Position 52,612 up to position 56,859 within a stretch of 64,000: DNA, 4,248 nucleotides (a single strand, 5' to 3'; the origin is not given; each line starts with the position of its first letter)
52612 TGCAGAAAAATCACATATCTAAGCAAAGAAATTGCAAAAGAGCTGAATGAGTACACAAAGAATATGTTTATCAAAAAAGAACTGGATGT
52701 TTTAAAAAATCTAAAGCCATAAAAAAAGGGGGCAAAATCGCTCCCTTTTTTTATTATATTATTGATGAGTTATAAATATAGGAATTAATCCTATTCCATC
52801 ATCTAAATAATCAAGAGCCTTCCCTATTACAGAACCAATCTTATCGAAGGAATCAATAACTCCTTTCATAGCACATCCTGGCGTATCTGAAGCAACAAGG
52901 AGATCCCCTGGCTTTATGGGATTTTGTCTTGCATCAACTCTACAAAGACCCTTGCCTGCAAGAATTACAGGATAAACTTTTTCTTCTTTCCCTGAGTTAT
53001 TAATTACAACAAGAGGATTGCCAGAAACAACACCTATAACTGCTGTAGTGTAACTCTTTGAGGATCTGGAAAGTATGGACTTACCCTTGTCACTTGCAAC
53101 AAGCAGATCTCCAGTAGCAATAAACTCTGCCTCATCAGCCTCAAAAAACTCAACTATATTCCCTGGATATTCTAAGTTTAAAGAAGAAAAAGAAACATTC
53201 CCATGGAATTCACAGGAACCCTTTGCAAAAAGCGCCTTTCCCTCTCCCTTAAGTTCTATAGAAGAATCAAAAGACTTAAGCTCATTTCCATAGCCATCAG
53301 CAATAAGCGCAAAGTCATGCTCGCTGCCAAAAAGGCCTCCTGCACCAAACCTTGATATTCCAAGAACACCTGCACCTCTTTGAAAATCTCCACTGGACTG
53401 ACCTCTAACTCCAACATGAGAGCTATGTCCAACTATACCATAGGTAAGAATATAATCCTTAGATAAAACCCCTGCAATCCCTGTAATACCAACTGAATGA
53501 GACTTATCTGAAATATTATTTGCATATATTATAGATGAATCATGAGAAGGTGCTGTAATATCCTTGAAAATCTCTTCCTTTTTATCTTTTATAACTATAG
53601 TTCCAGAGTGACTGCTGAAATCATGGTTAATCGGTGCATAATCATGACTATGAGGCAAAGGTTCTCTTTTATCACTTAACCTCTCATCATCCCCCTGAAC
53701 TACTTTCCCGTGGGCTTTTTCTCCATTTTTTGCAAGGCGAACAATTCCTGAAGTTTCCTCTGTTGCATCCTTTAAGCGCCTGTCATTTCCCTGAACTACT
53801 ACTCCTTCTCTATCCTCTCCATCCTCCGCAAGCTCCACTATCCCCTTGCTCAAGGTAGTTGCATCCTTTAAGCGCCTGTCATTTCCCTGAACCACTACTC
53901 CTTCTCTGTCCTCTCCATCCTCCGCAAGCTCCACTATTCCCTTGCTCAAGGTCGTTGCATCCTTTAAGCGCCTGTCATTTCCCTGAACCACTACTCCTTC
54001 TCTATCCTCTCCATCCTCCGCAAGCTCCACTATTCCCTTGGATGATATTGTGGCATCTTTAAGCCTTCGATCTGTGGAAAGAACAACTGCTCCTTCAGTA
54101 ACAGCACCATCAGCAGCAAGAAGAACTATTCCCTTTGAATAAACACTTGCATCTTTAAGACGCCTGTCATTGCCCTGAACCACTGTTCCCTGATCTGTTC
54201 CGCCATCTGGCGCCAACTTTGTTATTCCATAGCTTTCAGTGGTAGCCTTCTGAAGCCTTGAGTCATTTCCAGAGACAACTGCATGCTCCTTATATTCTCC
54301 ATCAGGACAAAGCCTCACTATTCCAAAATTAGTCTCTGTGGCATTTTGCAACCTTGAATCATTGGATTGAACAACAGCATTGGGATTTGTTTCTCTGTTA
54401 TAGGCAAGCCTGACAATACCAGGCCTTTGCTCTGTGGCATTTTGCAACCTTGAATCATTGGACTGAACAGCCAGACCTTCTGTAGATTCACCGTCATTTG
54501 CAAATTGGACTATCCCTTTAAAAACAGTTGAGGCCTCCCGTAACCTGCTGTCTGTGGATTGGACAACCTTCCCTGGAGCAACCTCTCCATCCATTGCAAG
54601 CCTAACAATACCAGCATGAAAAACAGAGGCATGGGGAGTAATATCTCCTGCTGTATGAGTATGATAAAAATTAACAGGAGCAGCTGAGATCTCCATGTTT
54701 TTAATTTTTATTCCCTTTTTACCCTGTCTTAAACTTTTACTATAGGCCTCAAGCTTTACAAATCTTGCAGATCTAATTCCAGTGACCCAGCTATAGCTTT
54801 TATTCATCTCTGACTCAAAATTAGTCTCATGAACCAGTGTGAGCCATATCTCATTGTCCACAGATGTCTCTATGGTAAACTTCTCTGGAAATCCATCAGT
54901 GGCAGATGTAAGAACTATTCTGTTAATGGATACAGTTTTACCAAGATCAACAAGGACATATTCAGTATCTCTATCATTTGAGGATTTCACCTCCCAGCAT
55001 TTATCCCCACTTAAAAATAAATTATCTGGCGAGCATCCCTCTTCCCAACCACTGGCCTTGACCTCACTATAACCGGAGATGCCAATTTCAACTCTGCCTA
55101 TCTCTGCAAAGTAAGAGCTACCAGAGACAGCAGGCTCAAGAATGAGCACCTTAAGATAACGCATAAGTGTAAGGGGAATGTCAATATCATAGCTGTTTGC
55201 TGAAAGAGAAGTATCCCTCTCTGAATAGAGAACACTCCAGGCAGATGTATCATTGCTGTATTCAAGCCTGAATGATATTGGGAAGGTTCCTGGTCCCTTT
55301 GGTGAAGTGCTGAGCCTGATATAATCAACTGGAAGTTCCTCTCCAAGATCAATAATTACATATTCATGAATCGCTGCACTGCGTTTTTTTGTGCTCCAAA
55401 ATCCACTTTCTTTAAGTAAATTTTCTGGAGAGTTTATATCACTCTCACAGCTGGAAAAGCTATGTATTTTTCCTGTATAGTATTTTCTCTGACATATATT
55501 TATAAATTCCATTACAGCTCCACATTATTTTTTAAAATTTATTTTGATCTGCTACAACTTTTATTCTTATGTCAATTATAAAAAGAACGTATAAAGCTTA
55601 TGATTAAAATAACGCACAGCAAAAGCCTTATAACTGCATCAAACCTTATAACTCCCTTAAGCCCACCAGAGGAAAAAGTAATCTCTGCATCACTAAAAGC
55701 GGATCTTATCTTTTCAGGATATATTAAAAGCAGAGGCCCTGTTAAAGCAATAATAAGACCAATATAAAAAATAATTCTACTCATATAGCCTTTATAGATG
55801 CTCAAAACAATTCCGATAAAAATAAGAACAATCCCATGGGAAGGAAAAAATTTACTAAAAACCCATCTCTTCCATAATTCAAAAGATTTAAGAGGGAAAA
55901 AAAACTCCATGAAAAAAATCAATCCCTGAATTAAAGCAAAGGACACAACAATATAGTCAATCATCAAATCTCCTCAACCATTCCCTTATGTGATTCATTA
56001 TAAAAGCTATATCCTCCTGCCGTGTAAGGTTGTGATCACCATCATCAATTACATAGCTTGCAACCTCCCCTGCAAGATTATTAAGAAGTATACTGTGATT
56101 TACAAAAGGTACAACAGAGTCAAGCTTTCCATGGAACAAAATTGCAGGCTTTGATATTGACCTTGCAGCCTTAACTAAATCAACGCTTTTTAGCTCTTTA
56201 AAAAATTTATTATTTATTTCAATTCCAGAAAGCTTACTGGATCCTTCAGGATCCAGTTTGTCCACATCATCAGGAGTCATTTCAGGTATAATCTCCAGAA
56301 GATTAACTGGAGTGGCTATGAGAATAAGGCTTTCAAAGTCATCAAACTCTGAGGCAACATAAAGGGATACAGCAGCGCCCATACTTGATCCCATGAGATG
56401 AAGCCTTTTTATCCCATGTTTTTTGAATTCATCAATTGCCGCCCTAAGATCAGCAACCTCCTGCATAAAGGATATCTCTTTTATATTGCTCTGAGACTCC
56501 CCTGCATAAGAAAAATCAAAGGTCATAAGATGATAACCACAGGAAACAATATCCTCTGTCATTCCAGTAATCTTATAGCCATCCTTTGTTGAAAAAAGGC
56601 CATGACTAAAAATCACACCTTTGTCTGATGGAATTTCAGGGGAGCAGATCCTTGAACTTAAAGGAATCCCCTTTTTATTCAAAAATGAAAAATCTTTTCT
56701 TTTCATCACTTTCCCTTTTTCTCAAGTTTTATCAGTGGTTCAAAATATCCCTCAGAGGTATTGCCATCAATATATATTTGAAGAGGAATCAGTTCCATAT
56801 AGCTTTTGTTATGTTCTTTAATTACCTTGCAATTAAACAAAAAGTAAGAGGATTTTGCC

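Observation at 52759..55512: Orphan discoidin plus tail-fibre-like repeat protein with no signal peptide and no phage neighbours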

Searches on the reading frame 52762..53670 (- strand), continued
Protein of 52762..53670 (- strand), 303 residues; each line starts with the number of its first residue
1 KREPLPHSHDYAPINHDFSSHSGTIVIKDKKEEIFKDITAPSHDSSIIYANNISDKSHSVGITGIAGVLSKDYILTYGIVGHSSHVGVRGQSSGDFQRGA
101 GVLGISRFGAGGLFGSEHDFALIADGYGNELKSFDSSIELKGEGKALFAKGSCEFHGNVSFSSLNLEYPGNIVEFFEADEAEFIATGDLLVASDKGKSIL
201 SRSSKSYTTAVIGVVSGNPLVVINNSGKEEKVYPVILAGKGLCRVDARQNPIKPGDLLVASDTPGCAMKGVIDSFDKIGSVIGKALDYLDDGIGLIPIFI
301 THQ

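Call 45: list_cluster_members(proteins=[P0135, P0136, P0142, P0146, P0147, P0157, P0161, P0186, P0219, P0239])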
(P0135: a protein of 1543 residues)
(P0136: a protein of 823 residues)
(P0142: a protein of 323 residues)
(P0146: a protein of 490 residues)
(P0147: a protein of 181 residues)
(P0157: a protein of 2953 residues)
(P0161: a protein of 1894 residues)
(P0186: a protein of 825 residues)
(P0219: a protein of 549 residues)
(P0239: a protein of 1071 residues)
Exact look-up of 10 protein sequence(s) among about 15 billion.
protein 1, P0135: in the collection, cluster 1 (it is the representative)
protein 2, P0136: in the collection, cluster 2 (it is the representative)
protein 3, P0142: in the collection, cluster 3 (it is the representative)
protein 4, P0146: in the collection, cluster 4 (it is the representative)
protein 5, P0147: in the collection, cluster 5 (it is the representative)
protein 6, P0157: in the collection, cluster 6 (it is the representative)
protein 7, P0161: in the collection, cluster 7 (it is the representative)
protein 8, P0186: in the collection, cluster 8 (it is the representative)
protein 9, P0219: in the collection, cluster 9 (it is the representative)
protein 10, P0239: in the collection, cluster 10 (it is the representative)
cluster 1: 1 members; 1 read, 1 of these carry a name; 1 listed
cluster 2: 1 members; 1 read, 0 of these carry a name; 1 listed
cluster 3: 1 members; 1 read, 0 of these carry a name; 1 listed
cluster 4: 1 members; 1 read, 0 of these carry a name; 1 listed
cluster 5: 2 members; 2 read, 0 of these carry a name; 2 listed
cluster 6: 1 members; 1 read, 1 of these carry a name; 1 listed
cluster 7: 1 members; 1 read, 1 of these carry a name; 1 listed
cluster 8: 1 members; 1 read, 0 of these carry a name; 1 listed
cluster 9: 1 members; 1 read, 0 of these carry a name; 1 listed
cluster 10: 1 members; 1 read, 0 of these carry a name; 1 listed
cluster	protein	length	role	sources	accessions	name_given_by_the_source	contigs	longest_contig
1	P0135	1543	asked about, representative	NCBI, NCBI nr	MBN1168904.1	hypothetical protein JXA63_03350, partial [Candidatus Woesebacteria bacterium] | hypothetical protein [Candidatus Woesebacteria bacterium]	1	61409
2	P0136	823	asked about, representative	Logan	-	-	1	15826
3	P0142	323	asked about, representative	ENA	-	-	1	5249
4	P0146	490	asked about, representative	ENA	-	-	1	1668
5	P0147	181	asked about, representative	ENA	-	-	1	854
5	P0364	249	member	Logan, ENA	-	-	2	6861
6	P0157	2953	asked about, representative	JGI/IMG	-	hypothetical protein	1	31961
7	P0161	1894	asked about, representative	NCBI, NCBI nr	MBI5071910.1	hypothetical protein HZB93_03415 [Candidatus Falkowbacteria bacterium] | hypothetical protein [Candidatus Falkowbacteria bacterium]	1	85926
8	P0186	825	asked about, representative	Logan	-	-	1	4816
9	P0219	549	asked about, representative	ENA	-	-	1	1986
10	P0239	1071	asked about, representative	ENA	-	-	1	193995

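Call 70: find_encoding_contigs(protein=P0136, flank=8000, max_places=1)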
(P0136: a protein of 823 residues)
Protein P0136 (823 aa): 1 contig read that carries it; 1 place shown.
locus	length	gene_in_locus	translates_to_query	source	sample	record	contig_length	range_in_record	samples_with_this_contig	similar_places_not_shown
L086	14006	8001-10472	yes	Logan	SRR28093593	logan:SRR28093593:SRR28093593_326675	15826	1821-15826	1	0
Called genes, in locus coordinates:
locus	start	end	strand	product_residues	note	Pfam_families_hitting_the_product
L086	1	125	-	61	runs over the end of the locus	-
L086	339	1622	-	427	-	PF13231:PMT_2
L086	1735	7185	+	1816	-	PF00668:Condensation, PF00501:AMP-binding, PF13193:AMP-binding_C, PF00550:PP-binding, PF00975:Thioesterase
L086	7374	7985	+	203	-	-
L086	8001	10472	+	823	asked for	-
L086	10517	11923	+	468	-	PF01464:SLT, PF01476:LysM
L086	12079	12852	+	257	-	-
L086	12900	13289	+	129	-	PF00903:Glyoxalase, PF13669:Glyoxalase_4 (faint), PF18029:Glyoxalase_6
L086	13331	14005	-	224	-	?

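Call 71: find_encoding_contigs(protein=P0239, flank=8000, max_places=1)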
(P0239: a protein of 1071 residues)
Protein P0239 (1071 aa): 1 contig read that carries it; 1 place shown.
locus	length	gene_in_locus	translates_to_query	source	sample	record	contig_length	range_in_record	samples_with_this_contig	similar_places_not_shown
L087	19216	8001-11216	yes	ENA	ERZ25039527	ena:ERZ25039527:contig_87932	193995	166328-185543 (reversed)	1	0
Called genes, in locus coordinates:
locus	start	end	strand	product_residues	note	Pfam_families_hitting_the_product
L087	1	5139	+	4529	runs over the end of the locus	?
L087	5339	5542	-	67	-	-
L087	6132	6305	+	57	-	-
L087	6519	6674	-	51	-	-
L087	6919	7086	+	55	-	-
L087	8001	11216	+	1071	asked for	-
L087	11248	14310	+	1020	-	-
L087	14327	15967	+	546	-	-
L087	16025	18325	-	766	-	PF04932:Wzy_C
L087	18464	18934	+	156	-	PF12760:Zn_ribbon_IS1595 (weak)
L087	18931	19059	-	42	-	-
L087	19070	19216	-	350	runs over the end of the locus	PF00044:Gp_dh_N, PF02800:Gp_dh_C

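Call 72: find_encoding_contigs(protein=P0128, flank=8000, max_places=1)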
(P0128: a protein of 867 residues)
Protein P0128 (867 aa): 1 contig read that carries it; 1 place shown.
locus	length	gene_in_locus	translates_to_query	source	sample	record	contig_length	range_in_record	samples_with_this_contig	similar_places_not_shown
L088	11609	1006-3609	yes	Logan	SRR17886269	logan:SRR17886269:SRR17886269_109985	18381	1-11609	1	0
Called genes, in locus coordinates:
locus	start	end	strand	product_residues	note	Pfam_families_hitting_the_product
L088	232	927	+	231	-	-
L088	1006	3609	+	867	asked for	PF00754:F5_F8_type_C, PF22633:F5_F8_type_C_2 (weak), PF00754:F5_F8_type_C, PF22633:F5_F8_type_C_2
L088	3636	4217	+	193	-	PF00406:ADK, PF13207:AAA_17, PF13238:AAA_18, PF13671:AAA_33 (weak)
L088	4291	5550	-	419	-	PF06245:DUF1015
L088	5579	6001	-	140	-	-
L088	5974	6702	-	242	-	PF22935:RM44_endonuclase, PF14622:Ribonucleas_3_3, PF00636:Ribonuclease_3, PF00035:dsrm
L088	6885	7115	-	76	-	PF00550:PP-binding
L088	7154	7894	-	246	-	PF00106:adh_short, PF01370:Epimerase (weak), PF08659:KR, PF01073:3Beta_HSD (weak), PF13561:adh_short_C2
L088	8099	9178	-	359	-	PF02504:FA_synthesis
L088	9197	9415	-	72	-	PF01783:Ribosomal_L32p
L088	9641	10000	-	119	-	PF00072:Response_reg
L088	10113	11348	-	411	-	PF00072:Response_reg, PF01339:CheB_methylest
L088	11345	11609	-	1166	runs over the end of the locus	PF01627:Hpt, PF07194:P2, PF02895:H-kinase_dim, PF02518:HATPase_c, PF01584:CheW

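Call 79: find_related_loci(query=A1, collection=viral_contigs, flank=8000)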
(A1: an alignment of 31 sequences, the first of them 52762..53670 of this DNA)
Query A1 (303 aa) in viral_contigs; peptide patterns used: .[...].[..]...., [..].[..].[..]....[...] (x = any residue, [..] = any of these).
39 stretches matched a pattern, but none encodes a relative of the query by tblastn (E <= 1e-3).

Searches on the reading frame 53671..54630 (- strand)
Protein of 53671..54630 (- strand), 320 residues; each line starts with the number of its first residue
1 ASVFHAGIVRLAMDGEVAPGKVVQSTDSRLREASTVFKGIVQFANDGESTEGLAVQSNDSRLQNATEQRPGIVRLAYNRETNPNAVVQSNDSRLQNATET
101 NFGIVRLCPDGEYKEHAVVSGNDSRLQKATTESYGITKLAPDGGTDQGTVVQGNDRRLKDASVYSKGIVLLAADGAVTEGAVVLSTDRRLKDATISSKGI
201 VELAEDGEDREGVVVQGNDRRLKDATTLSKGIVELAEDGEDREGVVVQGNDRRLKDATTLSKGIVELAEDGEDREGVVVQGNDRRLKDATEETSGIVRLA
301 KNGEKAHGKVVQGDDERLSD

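Call 61: search_dna_similar(query=window:53671-54630:-, collection=phages, mode=protein, max_evalue=0.001, max_rows=25)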
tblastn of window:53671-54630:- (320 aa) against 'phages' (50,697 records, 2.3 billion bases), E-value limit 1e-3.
Records with a match: 4; places in all: 4; records where one place covers at least 80% of the query: 4.
Best place of each record, by identity: <60% 4.
By first word of the organism name: Enterobacter 3; Cronobacter 1.
By host as written in the record: Enterobacter cloacae 1; Enterobacter cloacae EC6 1; Enterobacter cloacae complex 1; Cronobacter sakazakii NTU701 1.
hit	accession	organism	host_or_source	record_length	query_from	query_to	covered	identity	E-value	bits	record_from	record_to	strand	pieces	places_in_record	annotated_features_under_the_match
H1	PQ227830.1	Enterobacter phage EcL22g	Enterobacter cloacae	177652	53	308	80%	26.6%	3e-4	49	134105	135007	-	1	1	record has no annotation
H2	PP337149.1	Enterobacter phage HK6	Enterobacter cloacae EC6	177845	53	308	80%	26.2%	9e-4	47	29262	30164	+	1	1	hypothetical protein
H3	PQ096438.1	Enterobacter phage Nando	Enterobacter cloacae complex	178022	53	308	80%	26.2%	1e-3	47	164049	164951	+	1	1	long tail fiber proximal subunit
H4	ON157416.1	Cronobacter phage Dev_CS701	Cronobacter sakazakii NTU701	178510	53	308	80%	26.2%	1e-3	47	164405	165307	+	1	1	long tail fiber proximal subunit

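Call 81: get_annotated_region(hit=H3, flank=1500)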
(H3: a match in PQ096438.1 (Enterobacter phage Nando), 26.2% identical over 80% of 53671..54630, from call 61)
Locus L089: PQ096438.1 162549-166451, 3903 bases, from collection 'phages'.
description: Enterobacter phage Nando, complete genome.
organism: Enterobacter phage Nando (NCBI taxid 3239071)
taxonomy: Viruses; Duplodnaviria; Heunggongvirae; Uroviricota; Caudoviricetes; Straboviridae; Pseudotevenvirus
host: Enterobacter cloacae complex; source: sewage; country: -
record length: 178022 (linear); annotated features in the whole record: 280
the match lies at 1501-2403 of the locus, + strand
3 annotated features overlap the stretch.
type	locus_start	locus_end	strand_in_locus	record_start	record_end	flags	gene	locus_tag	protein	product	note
CDS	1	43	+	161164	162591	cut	-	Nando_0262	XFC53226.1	hypothetical protein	-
CDS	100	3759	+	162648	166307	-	-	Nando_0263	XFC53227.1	long tail fiber proximal subunit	-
CDS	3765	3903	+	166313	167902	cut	-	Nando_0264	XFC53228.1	tail fiber protein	gp35; long tail fiber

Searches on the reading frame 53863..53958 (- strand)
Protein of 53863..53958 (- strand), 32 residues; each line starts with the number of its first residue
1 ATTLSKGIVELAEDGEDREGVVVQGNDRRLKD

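Call 28: search_solved_structures(query=A2, max_evalue=10, show_alignments=5)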
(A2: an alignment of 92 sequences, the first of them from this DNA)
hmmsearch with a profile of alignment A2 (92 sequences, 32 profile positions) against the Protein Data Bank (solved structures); distinct sequences matched with E-value up to 10: 9.
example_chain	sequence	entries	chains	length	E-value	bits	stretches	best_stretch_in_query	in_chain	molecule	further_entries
9f4b_FG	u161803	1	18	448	0.0025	20.4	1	1-17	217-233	Gp12 short tail fibers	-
7o0u_C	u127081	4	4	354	0.32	13.6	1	5-24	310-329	MULTIHEME_CYTC domain-containing protein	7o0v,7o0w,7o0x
8jov_2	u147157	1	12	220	0.89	12.2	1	18-30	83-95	Virion associated protein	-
9f4a_Le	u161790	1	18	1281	0.93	12.1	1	1-21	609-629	Long tail fiber proximal subunit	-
4r2y_A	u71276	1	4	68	1.6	11.4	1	3-15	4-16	Anaphase-promoting complex subunit 11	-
2mt5_A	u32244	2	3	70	1.7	11.3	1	3-15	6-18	Anaphase-promoting complex subunit 11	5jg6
5g04_B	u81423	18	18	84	2.2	10.9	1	3-15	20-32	ANAPHASE-PROMOTING COMPLEX SUBUNIT 11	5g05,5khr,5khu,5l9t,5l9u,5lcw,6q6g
4ui9_B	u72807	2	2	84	2.2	10.9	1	3-15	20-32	ANAPHASE-PROMOTING COMPLEX SUBUNIT 11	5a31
5lye_A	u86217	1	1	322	8.1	9.1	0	1-19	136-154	Gp12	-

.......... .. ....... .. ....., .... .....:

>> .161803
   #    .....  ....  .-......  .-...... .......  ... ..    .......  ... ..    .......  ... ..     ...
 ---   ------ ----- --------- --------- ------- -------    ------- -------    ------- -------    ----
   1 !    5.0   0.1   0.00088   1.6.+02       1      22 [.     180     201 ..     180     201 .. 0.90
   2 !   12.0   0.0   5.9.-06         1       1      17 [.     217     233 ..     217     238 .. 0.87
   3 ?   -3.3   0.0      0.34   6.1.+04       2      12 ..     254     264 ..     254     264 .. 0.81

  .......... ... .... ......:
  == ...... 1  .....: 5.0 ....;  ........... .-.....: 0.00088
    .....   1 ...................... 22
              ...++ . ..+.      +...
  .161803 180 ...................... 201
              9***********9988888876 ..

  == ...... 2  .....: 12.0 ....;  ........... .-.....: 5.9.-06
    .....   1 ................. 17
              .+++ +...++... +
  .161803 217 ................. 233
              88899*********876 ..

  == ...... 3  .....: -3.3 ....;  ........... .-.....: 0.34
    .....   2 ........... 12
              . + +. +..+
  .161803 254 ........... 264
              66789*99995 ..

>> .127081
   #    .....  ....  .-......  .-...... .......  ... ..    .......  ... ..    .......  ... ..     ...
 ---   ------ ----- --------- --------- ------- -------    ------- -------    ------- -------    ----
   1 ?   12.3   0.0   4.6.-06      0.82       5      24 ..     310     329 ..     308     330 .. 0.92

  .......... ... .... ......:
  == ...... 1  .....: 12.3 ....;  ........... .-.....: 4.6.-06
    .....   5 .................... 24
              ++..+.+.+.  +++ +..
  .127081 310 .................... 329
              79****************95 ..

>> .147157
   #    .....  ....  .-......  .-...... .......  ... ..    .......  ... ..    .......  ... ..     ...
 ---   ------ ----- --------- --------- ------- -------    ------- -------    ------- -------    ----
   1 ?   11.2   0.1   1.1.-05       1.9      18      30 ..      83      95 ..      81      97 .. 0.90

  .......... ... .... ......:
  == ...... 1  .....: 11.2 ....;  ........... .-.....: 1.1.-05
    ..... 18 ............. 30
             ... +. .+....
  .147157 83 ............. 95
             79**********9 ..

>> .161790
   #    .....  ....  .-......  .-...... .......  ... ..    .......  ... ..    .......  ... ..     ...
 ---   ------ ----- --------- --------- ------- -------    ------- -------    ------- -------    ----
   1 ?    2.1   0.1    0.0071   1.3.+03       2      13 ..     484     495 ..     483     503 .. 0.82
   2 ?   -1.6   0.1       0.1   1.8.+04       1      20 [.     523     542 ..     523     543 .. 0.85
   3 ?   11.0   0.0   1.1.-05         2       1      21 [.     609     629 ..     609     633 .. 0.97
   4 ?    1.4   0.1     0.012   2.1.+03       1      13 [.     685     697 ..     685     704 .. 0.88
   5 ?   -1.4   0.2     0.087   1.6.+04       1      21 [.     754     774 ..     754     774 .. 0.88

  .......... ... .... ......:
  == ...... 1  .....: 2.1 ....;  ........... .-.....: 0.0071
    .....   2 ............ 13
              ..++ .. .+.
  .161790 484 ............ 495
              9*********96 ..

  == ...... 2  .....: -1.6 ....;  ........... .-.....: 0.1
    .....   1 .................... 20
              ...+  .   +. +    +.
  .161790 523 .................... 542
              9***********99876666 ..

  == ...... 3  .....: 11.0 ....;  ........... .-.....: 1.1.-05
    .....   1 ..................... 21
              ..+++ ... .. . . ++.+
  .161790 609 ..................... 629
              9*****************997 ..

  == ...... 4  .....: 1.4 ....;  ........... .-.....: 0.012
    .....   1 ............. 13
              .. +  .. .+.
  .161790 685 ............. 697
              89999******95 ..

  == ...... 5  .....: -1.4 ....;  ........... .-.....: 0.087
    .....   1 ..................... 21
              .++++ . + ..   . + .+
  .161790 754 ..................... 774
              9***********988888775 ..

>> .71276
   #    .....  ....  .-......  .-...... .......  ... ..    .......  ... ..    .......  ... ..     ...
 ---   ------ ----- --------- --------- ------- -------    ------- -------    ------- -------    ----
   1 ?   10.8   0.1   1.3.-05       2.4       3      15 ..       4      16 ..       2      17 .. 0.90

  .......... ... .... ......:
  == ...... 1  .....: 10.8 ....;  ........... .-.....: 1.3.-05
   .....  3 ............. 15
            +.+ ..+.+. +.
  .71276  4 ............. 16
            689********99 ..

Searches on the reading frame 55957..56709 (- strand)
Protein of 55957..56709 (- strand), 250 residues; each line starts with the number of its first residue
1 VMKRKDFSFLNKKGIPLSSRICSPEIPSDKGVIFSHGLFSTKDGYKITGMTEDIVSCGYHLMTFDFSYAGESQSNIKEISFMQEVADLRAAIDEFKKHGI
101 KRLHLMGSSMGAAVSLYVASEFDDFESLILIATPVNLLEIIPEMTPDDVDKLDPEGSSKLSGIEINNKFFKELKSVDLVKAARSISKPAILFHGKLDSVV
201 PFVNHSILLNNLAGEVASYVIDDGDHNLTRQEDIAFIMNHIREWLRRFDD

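Call 11: search_protein_families(library=pfam, proteins=[window:55957-56709:-], max_evalue=0.001)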
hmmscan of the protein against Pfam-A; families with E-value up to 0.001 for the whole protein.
window:55957-56709:- (250 aa): 9 families
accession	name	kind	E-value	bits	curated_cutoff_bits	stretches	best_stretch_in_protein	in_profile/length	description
PF12146.15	Hydrolase_4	-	2.3e-13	50.5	27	1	29-137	4-113/239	Serine aminopeptidase, S33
PF00561.26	Abhydrolase_1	-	2.5e-13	50.7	25.8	1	32-136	3-103/245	alpha/beta hydrolase fold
PF20408.4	Abhydrolase_11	-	8.3e-09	35.9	27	1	30-132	3-106/193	Alpha/beta hydrolase domain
PF12697.13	Abhydrolase_6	-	1.1e-05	26.7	26.3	1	32-138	1-94/217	Alpha/beta hydrolase family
PF02230.22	Abhydrolase_2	-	1.6e-05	25.3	23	0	73-119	74-123/217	Phospholipase/Carboxylesterase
PF00326.27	Peptidase_S9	-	2.4e-05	24.3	22.6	1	83-214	43-172/213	Prolyl oligopeptidase family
PF02273.21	Acyl_transf_2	-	2.4e-05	24.2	20.3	1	46-139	45-138/294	Acyl transferase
PF20434.5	BD-FAE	-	0.0002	21.4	26.8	1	48-209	37-211/215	BD-FAE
PF12740.14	PETase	-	0.0008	19.3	28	0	181-249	163-233/263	PET hydrolase-like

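Call 87: search_protein_families(library=padloc, proteins=[window:55957-56709:-], max_evalue=0.001)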
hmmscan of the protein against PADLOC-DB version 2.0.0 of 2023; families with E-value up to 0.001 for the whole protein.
window:55957-56709:- (250 aa): 0 families
